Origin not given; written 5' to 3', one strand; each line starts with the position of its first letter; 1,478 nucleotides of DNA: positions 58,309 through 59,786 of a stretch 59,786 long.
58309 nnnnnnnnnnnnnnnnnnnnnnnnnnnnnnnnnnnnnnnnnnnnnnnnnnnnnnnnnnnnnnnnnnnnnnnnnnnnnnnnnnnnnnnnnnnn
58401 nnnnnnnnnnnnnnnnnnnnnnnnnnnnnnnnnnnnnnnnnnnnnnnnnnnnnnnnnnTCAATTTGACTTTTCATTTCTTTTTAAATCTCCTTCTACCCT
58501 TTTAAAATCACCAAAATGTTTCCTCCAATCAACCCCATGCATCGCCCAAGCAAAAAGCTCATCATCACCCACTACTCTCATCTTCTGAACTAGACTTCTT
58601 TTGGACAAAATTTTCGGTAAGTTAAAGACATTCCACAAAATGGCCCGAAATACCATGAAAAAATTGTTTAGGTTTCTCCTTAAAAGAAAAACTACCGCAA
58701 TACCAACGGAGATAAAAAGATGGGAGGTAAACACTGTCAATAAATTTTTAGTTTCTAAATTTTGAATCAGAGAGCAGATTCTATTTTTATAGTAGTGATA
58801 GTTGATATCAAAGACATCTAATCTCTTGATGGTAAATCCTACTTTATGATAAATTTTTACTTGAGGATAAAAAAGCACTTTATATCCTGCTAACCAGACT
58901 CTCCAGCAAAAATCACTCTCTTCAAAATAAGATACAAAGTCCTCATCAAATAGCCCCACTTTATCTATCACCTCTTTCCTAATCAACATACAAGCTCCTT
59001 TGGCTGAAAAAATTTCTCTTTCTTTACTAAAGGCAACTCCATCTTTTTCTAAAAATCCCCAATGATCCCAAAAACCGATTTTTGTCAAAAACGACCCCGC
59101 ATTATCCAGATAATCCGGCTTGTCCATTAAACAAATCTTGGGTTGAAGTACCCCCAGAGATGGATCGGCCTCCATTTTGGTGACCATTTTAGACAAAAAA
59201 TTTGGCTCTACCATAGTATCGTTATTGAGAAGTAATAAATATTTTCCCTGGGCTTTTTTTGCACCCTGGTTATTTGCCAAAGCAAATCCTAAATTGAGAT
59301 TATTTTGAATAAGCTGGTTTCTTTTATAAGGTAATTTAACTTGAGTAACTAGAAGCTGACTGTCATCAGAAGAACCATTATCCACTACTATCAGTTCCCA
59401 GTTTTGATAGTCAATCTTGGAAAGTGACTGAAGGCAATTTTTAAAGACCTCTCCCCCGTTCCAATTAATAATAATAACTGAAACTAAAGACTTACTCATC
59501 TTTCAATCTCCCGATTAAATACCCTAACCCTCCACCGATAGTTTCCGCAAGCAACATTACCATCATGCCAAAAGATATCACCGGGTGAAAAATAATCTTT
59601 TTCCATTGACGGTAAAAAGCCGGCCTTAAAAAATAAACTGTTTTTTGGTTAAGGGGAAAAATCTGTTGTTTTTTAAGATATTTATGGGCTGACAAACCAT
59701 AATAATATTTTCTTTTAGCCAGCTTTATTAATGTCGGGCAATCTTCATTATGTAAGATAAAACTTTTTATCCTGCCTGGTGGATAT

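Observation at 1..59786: Extreme concentration of GT-C-type membrane glycosyltransferases: about 20 genes from at least six families, roughly 60% of the window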

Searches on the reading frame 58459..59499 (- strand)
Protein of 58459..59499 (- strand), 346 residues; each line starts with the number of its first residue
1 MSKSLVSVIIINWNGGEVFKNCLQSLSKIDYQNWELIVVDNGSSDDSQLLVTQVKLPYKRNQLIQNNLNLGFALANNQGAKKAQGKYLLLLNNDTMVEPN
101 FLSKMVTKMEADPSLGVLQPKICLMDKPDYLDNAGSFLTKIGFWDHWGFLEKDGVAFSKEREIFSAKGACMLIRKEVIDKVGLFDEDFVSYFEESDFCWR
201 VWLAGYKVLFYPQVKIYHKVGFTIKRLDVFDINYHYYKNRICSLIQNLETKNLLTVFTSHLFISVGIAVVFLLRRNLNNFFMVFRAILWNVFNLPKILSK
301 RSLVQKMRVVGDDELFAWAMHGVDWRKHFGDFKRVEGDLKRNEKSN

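Call 13: find_encoding_contigs(protein=window:58459-59499:-, flank=10000, max_places=4)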
Protein window:58459-59499:- (346 aa): 23 contigs read that carry it; 4 places shown.
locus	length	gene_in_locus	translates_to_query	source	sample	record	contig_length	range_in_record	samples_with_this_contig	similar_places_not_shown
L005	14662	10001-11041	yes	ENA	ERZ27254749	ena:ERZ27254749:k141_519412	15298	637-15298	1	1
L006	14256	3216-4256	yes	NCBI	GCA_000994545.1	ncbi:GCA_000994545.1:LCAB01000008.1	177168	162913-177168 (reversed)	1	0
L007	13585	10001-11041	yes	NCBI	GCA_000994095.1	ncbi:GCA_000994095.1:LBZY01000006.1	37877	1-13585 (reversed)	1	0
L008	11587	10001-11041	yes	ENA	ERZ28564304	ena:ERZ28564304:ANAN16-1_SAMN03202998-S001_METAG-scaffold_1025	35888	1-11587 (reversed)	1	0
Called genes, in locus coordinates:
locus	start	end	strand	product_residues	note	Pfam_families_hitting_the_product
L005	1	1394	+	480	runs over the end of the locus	PF02310:B12-binding, PF04055:Radical_SAM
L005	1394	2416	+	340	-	PF04055:Radical_SAM, PF13353:Fer4_12 (weak)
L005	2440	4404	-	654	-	PF13231:PMT_2 (weak)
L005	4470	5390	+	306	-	PF03706:LPG_synthase_TM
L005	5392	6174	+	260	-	PF01209:Ubie_methyltran, PF13489:Methyltransf_23, PF05148:Methyltransf_8, PF05175:MTS, PF13847:Methyltransf_31, PF08241:Methyltransf_11, PF08242:Methyltransf_12, PF13649:Methyltransf_25, +2 more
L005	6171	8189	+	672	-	PF02366:PMT (weak), PF13231:PMT_2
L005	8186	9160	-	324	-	PF00535:Glycos_transf_2, PF10111:Glyco_tranf_2_2, PF13641:Glyco_tranf_2_3 (weak)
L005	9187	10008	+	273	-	PF00535:Glycos_transf_2, PF10111:Glyco_tranf_2_2 (weak), PF13641:Glyco_tranf_2_3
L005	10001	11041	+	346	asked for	PF00535:Glycos_transf_2, PF10111:Glyco_tranf_2_2, PF13641:Glyco_tranf_2_3, PF13506:Glyco_transf_21 (weak), PF13632:Glyco_trans_2_3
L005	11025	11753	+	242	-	PF00535:Glycos_transf_2, PF10111:Glyco_tranf_2_2 (weak)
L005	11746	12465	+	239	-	PF05175:MTS, PF13489:Methyltransf_23, PF00891:Methyltransf_2, PF13847:Methyltransf_31, PF08241:Methyltransf_11, PF08242:Methyltransf_12, PF13649:Methyltransf_25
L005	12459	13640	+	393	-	PF20706:GT4-conflict, PF00534:Glycos_transf_1, PF13692:Glyco_trans_1_4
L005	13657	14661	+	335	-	?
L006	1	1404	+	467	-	?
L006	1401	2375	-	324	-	PF00535:Glycos_transf_2, PF10111:Glyco_tranf_2_2, PF13641:Glyco_tranf_2_3 (weak)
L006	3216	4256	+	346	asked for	PF00535:Glycos_transf_2, PF10111:Glyco_tranf_2_2, PF13641:Glyco_tranf_2_3, PF13506:Glyco_transf_21 (weak), PF13632:Glyco_trans_2_3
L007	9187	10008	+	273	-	PF00535:Glycos_transf_2, PF10111:Glyco_tranf_2_2 (weak), PF13641:Glyco_tranf_2_3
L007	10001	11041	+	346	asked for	PF00535:Glycos_transf_2, PF10111:Glyco_tranf_2_2, PF13641:Glyco_tranf_2_3, PF13506:Glyco_transf_21 (weak), PF13632:Glyco_trans_2_3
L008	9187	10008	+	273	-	PF00535:Glycos_transf_2, PF10111:Glyco_tranf_2_2 (weak), PF13641:Glyco_tranf_2_3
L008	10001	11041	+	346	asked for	PF00535:Glycos_transf_2, PF10111:Glyco_tranf_2_2, PF13641:Glyco_tranf_2_3, PF13506:Glyco_transf_21 (weak), PF13632:Glyco_trans_2_3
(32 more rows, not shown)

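Call 58: search_protein_families(library=ncbifam, max_evalue=0.0001, proteins=[window:58459-59499:-])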
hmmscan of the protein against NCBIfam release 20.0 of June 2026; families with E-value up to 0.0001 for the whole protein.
window:58459-59499:- (346 aa): 22 families
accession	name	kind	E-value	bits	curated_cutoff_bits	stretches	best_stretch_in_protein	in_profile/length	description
TIGR03937.1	PgaC_IcaA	equivalog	9.2e-25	87.4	422.3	1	4-224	45-256/407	poly-beta-1,6-N-acetyl-D-glucosamine synthase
NF038299.1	EPS_HpsN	equivalog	2e-19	69.7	425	1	5-259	2-265/317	hormogonium polysaccharide biosynthesis glycosyltransferase HpsN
NF041875.1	EPS_EpsD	equivalog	2.7e-19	69.7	370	1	6-221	1-209/325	exopolysaccharide biosynthesis glycosyltransferase EpsD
NF007482.0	PRK10073.1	equivalog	8.1e-19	67.8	423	1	2-112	4-113/334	glycosyltransferase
TIGR03965.1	mycofact_glyco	equivalog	1.8e-17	63.3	280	1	5-219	75-281/467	mycofactocin biosynthesis glycosyltransferase MftF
TIGR01556.1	rhamnosyltran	subfamily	7.1e-17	61.5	200.55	1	23-240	11-230/281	rhamnosyltransferase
TIGR03111.1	glyc2_xrt_Gpos1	hypoth_equivalog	1.4e-16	60.4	363.95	1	6-290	51-327/439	TIGR03111 family XrtG-associated glycosyltransferase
NF047683.1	TeichurnBiosyTuaG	equivalog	2.8e-16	59.9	400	1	3-110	5-112/252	teichuronic acid biosynthesis protein TuaG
TIGR04283.1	glyco_like_mftF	equivalog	1.3e-14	54.3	182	1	6-201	1-169/221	TIGR04283 family arsenosugar biosynthesis glycosyltransferase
NF038302.1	EPS_HpsE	equivalog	8e-14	51.3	300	1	7-220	4-224/307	hormogonium polysaccharide biosynthesis glycosyltransferase HpsE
TIGR04017.1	WcaA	equivalog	1.5e-13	51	495.75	1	3-107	4-108/279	colanic acid biosynthesis glycosyltransferase WcaA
NF007453.0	PRK10018.1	equivalog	2.4e-13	50.4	382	1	3-108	5-110/280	colanic acid biosynthesis glycosyltransferase WcaA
NF045692.1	OglycostaseCruG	equivalog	1.6e-11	43.8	600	1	6-216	43-253/386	2'-O-glycosyltransferase CruG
NF053739.1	GlytfEpsEBac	equivalog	3.3e-11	42.7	450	1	6-118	3-116/265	glycosyltransferase EpsE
NF050050.1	ProtGlycPglI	equivalog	6.2e-11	42.2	500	1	5-112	3-111/306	GalNAc(5)-diNAcBac-PP-undecaprenol beta-1,3-glucosyltransferase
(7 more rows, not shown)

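Call 64: search_protein_families(library=pfam, max_evalue=0.01, proteins=[window:58459-59499:-])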
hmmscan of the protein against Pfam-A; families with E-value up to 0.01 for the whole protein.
window:58459-59499:- (346 aa): 6 families
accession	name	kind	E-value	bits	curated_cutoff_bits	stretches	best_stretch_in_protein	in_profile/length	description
PF00535.33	Glycos_transf_2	-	4.2e-26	92.3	23.3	1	7-181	1-167/168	Glycosyl transferase family 2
PF13641.12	Glyco_tranf_2_3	-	4.3e-17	63.3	27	1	6-219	3-212/230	Glycosyltransferase like family 2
PF13632.12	Glyco_trans_2_3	-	1e-14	55.2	27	1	88-226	2-131/198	Glycosyl transferase family group 2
PF10111.15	Glyco_tranf_2_2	-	1.1e-11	45.3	27.3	1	29-216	23-213/276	Glycosyltransferase like family 2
PF13506.12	Glyco_transf_21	-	7.4e-06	26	21.7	1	77-185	23-121/174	Glycosyl transferase family 21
PF13712.12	Glyco_tranf_2_5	-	0.00046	20.4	27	1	72-210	41-179/210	Glycosyltransferase like family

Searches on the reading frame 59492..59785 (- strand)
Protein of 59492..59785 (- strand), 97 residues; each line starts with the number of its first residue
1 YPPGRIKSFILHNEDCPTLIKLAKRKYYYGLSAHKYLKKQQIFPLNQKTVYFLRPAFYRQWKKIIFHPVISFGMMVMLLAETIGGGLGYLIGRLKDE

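Call 64: search_protein_families(library=pfam, max_evalue=0.01, proteins=[window:59492-59785:-])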
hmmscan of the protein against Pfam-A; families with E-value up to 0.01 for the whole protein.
window:59492-59785:- (97 aa): 1 family
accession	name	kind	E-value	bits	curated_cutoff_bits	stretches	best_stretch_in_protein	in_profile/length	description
PF17833.7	pre-PUA_NIP7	-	0.0045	17.7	23.1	1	27-76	18-67/80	NIP7/UPF0113, pre-PUA domain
